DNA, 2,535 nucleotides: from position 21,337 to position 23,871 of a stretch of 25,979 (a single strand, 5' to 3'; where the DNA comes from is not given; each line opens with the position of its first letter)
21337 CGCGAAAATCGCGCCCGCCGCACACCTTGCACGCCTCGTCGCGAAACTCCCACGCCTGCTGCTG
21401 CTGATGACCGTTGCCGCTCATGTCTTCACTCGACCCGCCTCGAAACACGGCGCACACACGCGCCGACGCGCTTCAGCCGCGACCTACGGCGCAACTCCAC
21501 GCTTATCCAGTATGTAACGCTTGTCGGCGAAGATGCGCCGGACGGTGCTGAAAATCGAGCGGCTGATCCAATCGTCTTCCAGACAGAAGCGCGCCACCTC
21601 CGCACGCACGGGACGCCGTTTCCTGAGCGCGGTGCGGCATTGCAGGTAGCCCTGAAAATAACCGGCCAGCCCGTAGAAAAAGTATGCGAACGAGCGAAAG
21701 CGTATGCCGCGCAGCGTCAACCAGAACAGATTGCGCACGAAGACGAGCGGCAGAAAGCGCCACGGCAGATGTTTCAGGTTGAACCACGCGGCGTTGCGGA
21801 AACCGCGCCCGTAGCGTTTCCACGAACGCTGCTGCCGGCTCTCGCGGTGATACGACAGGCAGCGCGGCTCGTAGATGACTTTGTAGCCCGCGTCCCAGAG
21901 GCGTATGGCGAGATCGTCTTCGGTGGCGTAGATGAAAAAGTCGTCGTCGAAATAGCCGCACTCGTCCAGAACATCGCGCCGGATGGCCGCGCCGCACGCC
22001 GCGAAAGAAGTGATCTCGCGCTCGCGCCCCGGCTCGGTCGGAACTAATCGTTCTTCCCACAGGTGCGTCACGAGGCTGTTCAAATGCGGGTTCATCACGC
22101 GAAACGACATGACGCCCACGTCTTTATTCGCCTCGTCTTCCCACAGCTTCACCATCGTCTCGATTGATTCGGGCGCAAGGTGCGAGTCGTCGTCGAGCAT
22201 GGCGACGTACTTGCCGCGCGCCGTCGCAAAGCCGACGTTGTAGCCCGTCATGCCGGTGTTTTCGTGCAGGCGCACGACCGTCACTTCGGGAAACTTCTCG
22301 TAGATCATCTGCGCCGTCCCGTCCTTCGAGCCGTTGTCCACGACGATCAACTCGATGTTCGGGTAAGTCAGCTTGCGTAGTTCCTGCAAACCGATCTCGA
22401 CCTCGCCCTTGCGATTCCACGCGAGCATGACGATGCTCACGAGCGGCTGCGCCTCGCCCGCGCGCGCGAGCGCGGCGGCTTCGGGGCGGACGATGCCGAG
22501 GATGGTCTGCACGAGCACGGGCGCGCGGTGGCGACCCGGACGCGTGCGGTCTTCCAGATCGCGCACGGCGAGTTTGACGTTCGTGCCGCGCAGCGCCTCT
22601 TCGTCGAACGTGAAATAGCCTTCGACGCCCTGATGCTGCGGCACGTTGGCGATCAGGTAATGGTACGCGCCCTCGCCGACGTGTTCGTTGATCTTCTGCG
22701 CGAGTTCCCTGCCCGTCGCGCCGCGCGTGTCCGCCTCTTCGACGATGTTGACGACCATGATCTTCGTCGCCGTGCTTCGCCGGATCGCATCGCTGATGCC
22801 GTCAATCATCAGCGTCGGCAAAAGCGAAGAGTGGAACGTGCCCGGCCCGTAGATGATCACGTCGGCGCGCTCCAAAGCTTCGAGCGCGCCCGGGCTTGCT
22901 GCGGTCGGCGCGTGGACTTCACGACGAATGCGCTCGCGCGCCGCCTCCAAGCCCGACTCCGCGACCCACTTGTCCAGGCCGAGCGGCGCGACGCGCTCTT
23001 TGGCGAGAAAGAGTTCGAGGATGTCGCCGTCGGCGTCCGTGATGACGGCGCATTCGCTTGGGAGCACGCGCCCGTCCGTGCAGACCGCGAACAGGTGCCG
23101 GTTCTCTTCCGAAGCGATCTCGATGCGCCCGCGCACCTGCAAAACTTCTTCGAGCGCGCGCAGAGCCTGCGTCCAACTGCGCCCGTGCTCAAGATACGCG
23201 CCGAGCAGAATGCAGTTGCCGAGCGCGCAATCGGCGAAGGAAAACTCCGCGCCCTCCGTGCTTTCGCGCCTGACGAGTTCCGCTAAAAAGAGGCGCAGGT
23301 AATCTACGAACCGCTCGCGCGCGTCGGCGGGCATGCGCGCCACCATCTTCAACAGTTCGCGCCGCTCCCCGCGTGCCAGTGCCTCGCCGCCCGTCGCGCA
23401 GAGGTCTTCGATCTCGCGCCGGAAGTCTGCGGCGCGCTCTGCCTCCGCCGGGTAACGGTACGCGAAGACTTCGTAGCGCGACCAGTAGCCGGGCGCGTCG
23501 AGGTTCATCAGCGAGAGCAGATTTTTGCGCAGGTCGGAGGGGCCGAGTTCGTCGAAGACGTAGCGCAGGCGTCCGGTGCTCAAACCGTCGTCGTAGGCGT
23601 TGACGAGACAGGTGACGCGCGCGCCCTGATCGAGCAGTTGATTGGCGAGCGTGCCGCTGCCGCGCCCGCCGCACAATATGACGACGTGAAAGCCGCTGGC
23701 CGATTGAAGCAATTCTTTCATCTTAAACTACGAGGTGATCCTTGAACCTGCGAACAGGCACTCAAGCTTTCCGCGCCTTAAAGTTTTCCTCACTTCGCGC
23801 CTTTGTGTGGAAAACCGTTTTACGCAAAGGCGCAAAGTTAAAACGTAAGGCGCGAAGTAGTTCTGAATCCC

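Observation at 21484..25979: HIT-like + HAD-IIB + CofD/YvcK-GT2: candidate uncharacterised activation and phospho-transfer module heading a glycan locus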

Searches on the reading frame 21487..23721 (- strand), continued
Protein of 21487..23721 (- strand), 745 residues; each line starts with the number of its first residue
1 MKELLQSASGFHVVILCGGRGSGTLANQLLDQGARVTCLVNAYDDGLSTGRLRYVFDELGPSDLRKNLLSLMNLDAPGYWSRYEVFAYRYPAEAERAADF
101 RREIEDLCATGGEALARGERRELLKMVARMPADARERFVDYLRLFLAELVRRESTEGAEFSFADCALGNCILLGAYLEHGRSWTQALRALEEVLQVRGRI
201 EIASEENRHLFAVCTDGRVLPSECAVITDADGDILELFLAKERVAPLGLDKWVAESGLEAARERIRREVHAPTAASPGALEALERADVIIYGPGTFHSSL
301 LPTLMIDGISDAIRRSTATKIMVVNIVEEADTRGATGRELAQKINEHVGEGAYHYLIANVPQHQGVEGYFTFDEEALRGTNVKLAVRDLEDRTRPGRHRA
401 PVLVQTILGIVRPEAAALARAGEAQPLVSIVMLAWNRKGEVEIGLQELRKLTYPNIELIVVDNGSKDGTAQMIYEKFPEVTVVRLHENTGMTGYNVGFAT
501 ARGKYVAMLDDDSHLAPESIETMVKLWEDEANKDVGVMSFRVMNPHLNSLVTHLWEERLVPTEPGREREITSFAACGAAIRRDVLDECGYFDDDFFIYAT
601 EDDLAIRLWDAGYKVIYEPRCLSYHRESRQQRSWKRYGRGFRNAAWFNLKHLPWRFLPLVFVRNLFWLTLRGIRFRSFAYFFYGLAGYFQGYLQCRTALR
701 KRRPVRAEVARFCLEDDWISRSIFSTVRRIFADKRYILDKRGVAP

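Call 54: find_encoding_contigs(protein=P0070, flank=7000, max_places=1)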
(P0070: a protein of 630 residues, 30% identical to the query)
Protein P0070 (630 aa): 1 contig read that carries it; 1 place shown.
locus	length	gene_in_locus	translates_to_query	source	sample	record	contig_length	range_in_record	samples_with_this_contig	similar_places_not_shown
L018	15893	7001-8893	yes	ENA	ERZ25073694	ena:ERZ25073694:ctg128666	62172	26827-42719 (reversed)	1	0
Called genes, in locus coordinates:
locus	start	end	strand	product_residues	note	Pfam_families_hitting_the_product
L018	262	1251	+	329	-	PF19300:BPD_transp_1_N (weak), PF00528:BPD_transp_1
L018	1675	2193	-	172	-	-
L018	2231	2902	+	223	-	PF00005:ABC_tran (weak)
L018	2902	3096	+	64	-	-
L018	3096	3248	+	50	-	PF08352:oligo_HPY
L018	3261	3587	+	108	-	PF00005:ABC_tran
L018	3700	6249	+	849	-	PF00989:PAS, PF08448:PAS_4, PF13188:PAS_8, PF13426:PAS_9, PF08447:PAS_3, PF14559:TPR_19, PF13414:TPR_11, PF13414:TPR_11, +26 more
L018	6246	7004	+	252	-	PF00535:Glycos_transf_2, PF13641:Glyco_tranf_2_3 (weak)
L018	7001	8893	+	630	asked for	PF01933:CofD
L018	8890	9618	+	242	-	PF01128:IspD, PF12804:NTP_transf_3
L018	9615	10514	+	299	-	PF01073:3Beta_HSD, PF01370:Epimerase, PF02719:Polysacc_synt_2, PF04321:RmlD_sub_bind, PF05368:NmrA, PF13460:NAD_binding_10, PF16363:GDP_Man_Dehyd, PF07993:NAD_binding_4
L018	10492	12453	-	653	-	PF01011:PQQ, PF13360:PQQ_2 (weak), PF13570:Beta-prop_ACSF4 (faint), PF13360:PQQ_2 (weak)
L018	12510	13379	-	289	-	PF01522:Polysacc_deac_1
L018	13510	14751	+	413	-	PF01244:Peptidase_M19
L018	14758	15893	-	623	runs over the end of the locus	PF00920:ILVD_EDD_N, PF24877:ILV_EDD_C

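Call 76: search_solved_structures(query=L015:6509-7237:+, max_evalue=0.001)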
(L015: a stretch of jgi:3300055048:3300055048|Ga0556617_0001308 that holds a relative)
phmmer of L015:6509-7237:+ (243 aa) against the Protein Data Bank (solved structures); distinct sequences matched with E-value up to 0.001: 29.
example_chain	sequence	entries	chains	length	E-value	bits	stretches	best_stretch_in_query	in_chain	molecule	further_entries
5mlz_A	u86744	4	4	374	5.6e-17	65.2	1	4-222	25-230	Dolichol monophosphate mannose synthase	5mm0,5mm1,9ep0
2z87_A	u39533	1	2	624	7.7e-16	61.5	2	1-104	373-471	Chondroitin synthase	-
2z86_A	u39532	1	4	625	7.8e-16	61.5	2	1-104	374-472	Chondroitin synthase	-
9hwj_A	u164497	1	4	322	5.6e-11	45.6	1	4-114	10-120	Undecaprenyl-phosphate 4-deoxy-4-formamido-L-arabinose transferase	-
6p61_A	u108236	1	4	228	5e-10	42.5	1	2-108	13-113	Glycosyltransferase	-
3bcv_A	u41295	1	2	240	1.4e-09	41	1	2-108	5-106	Putative glycosyltransferase protein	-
5ekp_C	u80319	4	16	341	1.7e-09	40.8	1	4-124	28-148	Uncharacterized glycosyltransferase sll0501 | Glycosyltransferase sll0501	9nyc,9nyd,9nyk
5eke_A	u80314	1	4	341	1.7e-09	40.8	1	4-124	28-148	Uncharacterized glycosyltransferase sll0501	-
9nye_A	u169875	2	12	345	1.7e-09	40.7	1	4-124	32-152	Glycosyltransferase sll0501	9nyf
5hea_A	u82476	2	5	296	7.7e-09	38.6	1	3-98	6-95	Putative glycosyltransferase (GalT1)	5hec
6yv7_B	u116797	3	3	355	1.3e-08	37.9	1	2-105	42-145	Glycosyl transferase, family 2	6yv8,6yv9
6yv7_A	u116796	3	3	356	1.3e-08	37.9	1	2-105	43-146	Glycosyl transferase, family 2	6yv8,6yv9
9bhc_C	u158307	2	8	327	1.8e-08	37.4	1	4-114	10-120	Undecaprenyl-phosphate 4-deoxy-4-formamido-L-arabinose transferase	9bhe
8vxh_A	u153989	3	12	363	2.2e-08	37.1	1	4-114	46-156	Undecaprenyl-phosphate 4-deoxy-4-formamido-L-arabinose transferase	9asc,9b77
7pdo_A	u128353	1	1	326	2.3e-08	37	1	4-106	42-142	Glucosyl-3-phosphoglycerate synthase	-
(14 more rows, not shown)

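Call 77: search_protein_families(library=ncbifam, proteins=[L015:6509-7237:+, L015:3012-4448:+, L016:8851-9576:+, L001:5559-6467:+, L001:6610-7836:+], max_evalue=0.00001)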
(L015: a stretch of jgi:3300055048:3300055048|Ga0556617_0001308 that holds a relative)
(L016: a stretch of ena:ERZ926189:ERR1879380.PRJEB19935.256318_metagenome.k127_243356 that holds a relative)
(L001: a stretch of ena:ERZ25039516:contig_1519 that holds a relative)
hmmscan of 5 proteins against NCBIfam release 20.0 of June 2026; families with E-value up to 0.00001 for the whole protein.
L015:6509-7237:+ (243 aa): 18 families
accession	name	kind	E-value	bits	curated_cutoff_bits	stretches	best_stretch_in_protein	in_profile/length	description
TIGR04182.1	glyco_TIGR04182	equivalog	8.6e-27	94.3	325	1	5-239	3-217/293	S-layer glycoprotein N-glycosyltransferase AglJ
NF007482.0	PRK10073.1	equivalog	2.3e-18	66.3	423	1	2-109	6-108/334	glycosyltransferase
TIGR03937.1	PgaC_IcaA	equivalog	7e-17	61.5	422.3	1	2-106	45-145/407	poly-beta-1,6-N-acetyl-D-glucosamine synthase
NF041875.1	EPS_EpsD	equivalog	9.1e-17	61.4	370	1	4-102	1-95/325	exopolysaccharide biosynthesis glycosyltransferase EpsD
NF047588.1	GlcsyltransPgfSStrep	equivalog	3.2e-14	52.9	500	1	4-123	3-123/308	glycosyltransferase PgfS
NF010496.0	PRK13915.1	equivalog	1.2e-13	50.8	262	1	4-105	33-135/307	glucosyl-3-phosphoglycerate synthase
NF007986.1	PRK10714.1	equivalog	3.9e-12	45.8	529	1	4-122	8-127/316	undecaprenyl-phosphate 4-deoxy-4-formamido-L-arabinose transferase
NF041391.1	DPhHxTase_Halo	equivalog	1.2e-11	44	375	1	10-229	3-197/213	dolichyl-phosphate hexose transferase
TIGR04283.1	glyco_like_mftF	equivalog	2.2e-11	43.7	182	1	4-99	1-85/221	TIGR04283 family arsenosugar biosynthesis glycosyltransferase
NF058614.1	PPMAGASynPpgS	equivalog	3.9e-11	42.8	370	1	6-213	4-198/226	polyprenyl-phospho-N-acetylgalactosaminyl synthase PpgS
TIGR03469.1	HpnB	hypoth_equivalog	1.7e-10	40.5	379.25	1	2-115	44-164/386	hopene-associated glycosyltransferase HpnB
NF038302.1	EPS_HpsE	equivalog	5.2e-10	38.8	300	1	4-97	3-97/307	hormogonium polysaccharide biosynthesis glycosyltransferase HpsE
TIGR03965.1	mycofact_glyco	equivalog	9.6e-08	31.3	280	1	4-116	76-184/467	mycofactocin biosynthesis glycosyltransferase MftF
NF047683.1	TeichurnBiosyTuaG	equivalog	1.1e-07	31.7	400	1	2-103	6-103/252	teichuronic acid biosynthesis protein TuaG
TIGR04242.1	nodulat_NodC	equivalog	2.8e-07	29.8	550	1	2-109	48-154/395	chitooligosaccharide synthase NodC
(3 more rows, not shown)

L015:3012-4448:+ (479 aa): 37 families (the best 25 are shown)
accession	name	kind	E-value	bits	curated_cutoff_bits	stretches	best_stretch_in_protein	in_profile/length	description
TIGR02009.1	PGMB-YQAB-SF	subfamily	5.8e-30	104.9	153.35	1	7-189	1-186/186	beta-phosphoglucomutase family hydrolase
TIGR01990.1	bPGM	equivalog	3.2e-22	79.4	189.4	1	7-189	1-186/187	beta-phosphoglucomutase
NF008087.0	PRK10826.1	equivalog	3.9e-22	79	191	1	4-215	4-217/222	hexitol phosphatase HxpB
NF053653.1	InDiPhoBT2121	equivalog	5e-20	72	245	1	8-213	2-211/216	inorganic diphosphatase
NF010934.1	PRK14354.1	equivalog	8.6e-19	67.4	450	1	233-463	2-228/447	bifunctional UDP-N-acetylglucosamine diphosphorylase/glucosamine-1-phosphate N-acetyltransferase GlmU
NF008000.0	PRK10725.1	equivalog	1.3e-18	67.7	215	1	6-188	4-184/188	fructose-1-phosphate/6-phosphogluconate phosphatase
TIGR01173.1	glmU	equivalog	7.4e-18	64.6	366.85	1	233-473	3-238/452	bifunctional UDP-N-acetylglucosamine diphosphorylase/glucosamine-1-phosphate N-acetyltransferase GlmU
NF007854.0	PRK10563.1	equivalog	1.5e-16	60.7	211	1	5-187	2-183/221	6-phosphogluconate phosphatase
TIGR01509.1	HAD-SF-IA-v3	subfamily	9.9e-16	58.3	29.4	1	76-189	50-154/154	HAD-IA family hydrolase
NF008610.0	PRK11587.1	equivalog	1.7e-15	56.9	282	1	126-210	118-200/219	sugar phosphatase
TIGR01449.2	PGP_bact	equivalog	3.6e-15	56.1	180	1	10-217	1-213/213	phosphoglycolate phosphatase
NF010932.0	PRK14352.1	equivalog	3.8e-15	55.5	611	1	232-461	8-237/488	bifunctional UDP-N-acetylglucosamine diphosphorylase/glucosamine-1-phosphate N-acetyltransferase GlmU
TIGR01454.1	AHBA_synth_RP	hypoth_equivalog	8.1e-15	55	246.65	1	108-213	95-199/205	AHBA synthesis associated protein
NF009695.0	PRK13222.1-2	equivalog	1.5e-14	54.1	225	1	5-218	4-223/226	phosphoglycolate phosphatase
NF010936.0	PRK14356.1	equivalog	6.3e-14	51.7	666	1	232-468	7-240/456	bifunctional UDP-N-acetylglucosamine diphosphorylase/glucosamine-1-phosphate N-acetyltransferase GlmU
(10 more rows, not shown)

L016:8851-9576:+ (242 aa): 9 families
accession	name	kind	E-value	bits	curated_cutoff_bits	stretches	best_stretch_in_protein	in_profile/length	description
TIGR01173.1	glmU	equivalog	2.8e-13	49.5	366.85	1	5-240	3-238/452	bifunctional UDP-N-acetylglucosamine diphosphorylase/glucosamine-1-phosphate N-acetyltransferase GlmU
NF010933.0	PRK14353.1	equivalog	5.3e-13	48.4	505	1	3-240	6-244/453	bifunctional UDP-N-acetylglucosamine diphosphorylase/glucosamine-1-phosphate N-acetyltransferase GlmU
NF006986.0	PRK09451.1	equivalog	4e-11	42.4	725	1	3-240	6-241/456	bifunctional UDP-N-acetylglucosamine diphosphorylase/glucosamine-1-phosphate N-acetyltransferase GlmU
NF010936.0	PRK14356.1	equivalog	1.6e-10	40.5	666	1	3-239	6-244/456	bifunctional UDP-N-acetylglucosamine diphosphorylase/glucosamine-1-phosphate N-acetyltransferase GlmU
NF010937.0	PRK14357.1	equivalog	1.1e-09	37.7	658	1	5-134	3-131/448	bifunctional UDP-N-acetylglucosamine diphosphorylase/glucosamine-1-phosphate N-acetyltransferase GlmU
NF010935.0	PRK14355.1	equivalog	1.9e-09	36.7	718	1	3-232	4-236/459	bifunctional UDP-N-acetylglucosamine diphosphorylase/glucosamine-1-phosphate N-acetyltransferase GlmU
NF010934.1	PRK14354.1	equivalog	6e-09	34.9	450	1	4-232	1-230/447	bifunctional UDP-N-acetylglucosamine diphosphorylase/glucosamine-1-phosphate N-acetyltransferase GlmU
TIGR00453.1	ispD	equivalog_domain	2e-07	30.7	181.3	1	4-64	1-62/219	2-C-methyl-D-erythritol 4-phosphate cytidylyltransferase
TIGR03310.1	matur_MocA_YgfJ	equivalog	2.7e-06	27.5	186.45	1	5-131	2-129/188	molybdenum cofactor cytidylyltransferase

L001:5559-6467:+ (303 aa): 22 families
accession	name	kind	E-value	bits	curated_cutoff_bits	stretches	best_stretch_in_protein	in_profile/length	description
NF047683.1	TeichurnBiosyTuaG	equivalog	8.1e-29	101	400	1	4-189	5-187/252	teichuronic acid biosynthesis protein TuaG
NF041875.1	EPS_EpsD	equivalog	1.6e-21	77.1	370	1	8-105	2-100/325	exopolysaccharide biosynthesis glycosyltransferase EpsD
NF007482.0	PRK10073.1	equivalog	4.1e-21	75.3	423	1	2-111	3-112/334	glycosyltransferase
NF050050.1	ProtGlycPglI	equivalog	9.7e-19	67.9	500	1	5-103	2-102/306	GalNAc(5)-diNAcBac-PP-undecaprenol beta-1,3-glucosyltransferase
TIGR03937.1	PgaC_IcaA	equivalog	1.4e-18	67.1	422.3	1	2-99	42-140/407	poly-beta-1,6-N-acetyl-D-glucosamine synthase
NF053739.1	GlytfEpsEBac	equivalog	4.7e-18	65.1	450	1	6-191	2-188/265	glycosyltransferase EpsE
TIGR03965.1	mycofact_glyco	equivalog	6.5e-18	64.8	280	1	7-96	76-166/467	mycofactocin biosynthesis glycosyltransferase MftF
NF038299.1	EPS_HpsN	equivalog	3.3e-17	62.4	425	1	6-108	2-105/317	hormogonium polysaccharide biosynthesis glycosyltransferase HpsN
NF038302.1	EPS_HpsE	equivalog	1.1e-16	60.7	300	1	7-118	3-120/307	hormogonium polysaccharide biosynthesis glycosyltransferase HpsE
TIGR04283.1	glyco_like_mftF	equivalog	8.1e-16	58.3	182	1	8-196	2-177/221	TIGR04283 family arsenosugar biosynthesis glycosyltransferase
NF007453.0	PRK10018.1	equivalog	1.9e-15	57.3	382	1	2-190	3-191/280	colanic acid biosynthesis glycosyltransferase WcaA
TIGR04017.1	WcaA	equivalog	4.8e-15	55.9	495.75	1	3-108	3-109/279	colanic acid biosynthesis glycosyltransferase WcaA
TIGR04440.1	glyco_TIGR04440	domain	2.9e-11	43.5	70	1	8-127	3-124/215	TIGR00180 family glycosyltransferase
NF041394.1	GtaseAglG_Halo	equivalog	3.7e-11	42.9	440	1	8-101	4-99/304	glucosyl-dolichyl phosphate glucuronosyltransferase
TIGR03111.1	glyc2_xrt_Gpos1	hypoth_equivalog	5.8e-11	41.8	363.95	1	2-120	46-167/439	TIGR03111 family XrtG-associated glycosyltransferase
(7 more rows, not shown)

L001:6610-7836:+ (409 aa): 7 families
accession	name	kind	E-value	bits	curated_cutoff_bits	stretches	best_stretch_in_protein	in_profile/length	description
TIGR04063.1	stp3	hypoth_equivalog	2.9e-18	66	442.05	1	92-406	85-395/397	TIGR04063 family PEP-CTERM/XrtA system glycosyltransferase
TIGR03088.1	stp2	hypoth_equivalog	3.4e-11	42.8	409.05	1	164-407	137-374/374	TIGR03088 family PEP-CTERM/XrtA system glycosyltransferase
TIGR03999.1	thiol_BshA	equivalog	5.3e-11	42.1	273.7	1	81-407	67-374/375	N-acetyl-alpha-D-glucosaminyl L-malate synthase BshA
NF047684.1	TeichurnBiosyTuaC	equivalog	5.7e-11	42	550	1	186-348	181-332/391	teichuronic acid biosynthesis protein TuaC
NF041876.1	EPS_EpsE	equivalog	2.3e-06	27.1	400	0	268-392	264-383/389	exopolysaccharide biosynthesis GT4 family glycosyltransferase EpsE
NF007640.0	PRK10307.1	subfamily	2.3e-06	26.8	276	1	115-394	124-396/411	WcaI family glycosyltransferase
TIGR03449.1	mycothiol_MshA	equivalog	4.9e-06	25.7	462.5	1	157-383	158-379/406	D-inositol-3-phosphate glycosyltransferase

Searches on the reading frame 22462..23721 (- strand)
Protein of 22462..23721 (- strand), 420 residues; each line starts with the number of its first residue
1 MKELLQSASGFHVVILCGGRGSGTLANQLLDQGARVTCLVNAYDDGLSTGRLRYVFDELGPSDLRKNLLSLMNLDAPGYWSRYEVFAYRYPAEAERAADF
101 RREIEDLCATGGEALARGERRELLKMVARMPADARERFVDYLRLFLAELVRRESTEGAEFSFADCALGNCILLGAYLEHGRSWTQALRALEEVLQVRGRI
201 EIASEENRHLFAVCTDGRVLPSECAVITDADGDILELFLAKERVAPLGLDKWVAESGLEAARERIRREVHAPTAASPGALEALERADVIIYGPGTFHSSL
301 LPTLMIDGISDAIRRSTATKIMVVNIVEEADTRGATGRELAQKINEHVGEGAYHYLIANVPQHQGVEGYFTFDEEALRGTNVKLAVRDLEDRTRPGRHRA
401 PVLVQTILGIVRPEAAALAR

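Call 34: search_solved_structures(query=window:22462-23721:-, max_evalue=0.01, show_alignments=3)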
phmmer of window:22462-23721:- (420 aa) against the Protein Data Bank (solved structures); distinct sequences matched with E-value up to 0.01: 5.
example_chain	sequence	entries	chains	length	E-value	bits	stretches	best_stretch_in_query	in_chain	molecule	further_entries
2hzb_A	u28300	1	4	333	3.8e-23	85.3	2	254-356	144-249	Hypothetical UPF0052 protein BH3568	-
2o2z_A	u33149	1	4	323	4.1e-23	85.2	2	254-356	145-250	hypothetical protein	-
2ppv_A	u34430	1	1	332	1.2e-19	73.8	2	261-359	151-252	Uncharacterized protein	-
2p0y_A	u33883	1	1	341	5.1e-16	61.9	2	272-362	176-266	Hypothetical protein lp_0780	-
2q7x_A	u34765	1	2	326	6.3e-15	58.3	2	13-94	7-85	UPF0052 protein SP_1565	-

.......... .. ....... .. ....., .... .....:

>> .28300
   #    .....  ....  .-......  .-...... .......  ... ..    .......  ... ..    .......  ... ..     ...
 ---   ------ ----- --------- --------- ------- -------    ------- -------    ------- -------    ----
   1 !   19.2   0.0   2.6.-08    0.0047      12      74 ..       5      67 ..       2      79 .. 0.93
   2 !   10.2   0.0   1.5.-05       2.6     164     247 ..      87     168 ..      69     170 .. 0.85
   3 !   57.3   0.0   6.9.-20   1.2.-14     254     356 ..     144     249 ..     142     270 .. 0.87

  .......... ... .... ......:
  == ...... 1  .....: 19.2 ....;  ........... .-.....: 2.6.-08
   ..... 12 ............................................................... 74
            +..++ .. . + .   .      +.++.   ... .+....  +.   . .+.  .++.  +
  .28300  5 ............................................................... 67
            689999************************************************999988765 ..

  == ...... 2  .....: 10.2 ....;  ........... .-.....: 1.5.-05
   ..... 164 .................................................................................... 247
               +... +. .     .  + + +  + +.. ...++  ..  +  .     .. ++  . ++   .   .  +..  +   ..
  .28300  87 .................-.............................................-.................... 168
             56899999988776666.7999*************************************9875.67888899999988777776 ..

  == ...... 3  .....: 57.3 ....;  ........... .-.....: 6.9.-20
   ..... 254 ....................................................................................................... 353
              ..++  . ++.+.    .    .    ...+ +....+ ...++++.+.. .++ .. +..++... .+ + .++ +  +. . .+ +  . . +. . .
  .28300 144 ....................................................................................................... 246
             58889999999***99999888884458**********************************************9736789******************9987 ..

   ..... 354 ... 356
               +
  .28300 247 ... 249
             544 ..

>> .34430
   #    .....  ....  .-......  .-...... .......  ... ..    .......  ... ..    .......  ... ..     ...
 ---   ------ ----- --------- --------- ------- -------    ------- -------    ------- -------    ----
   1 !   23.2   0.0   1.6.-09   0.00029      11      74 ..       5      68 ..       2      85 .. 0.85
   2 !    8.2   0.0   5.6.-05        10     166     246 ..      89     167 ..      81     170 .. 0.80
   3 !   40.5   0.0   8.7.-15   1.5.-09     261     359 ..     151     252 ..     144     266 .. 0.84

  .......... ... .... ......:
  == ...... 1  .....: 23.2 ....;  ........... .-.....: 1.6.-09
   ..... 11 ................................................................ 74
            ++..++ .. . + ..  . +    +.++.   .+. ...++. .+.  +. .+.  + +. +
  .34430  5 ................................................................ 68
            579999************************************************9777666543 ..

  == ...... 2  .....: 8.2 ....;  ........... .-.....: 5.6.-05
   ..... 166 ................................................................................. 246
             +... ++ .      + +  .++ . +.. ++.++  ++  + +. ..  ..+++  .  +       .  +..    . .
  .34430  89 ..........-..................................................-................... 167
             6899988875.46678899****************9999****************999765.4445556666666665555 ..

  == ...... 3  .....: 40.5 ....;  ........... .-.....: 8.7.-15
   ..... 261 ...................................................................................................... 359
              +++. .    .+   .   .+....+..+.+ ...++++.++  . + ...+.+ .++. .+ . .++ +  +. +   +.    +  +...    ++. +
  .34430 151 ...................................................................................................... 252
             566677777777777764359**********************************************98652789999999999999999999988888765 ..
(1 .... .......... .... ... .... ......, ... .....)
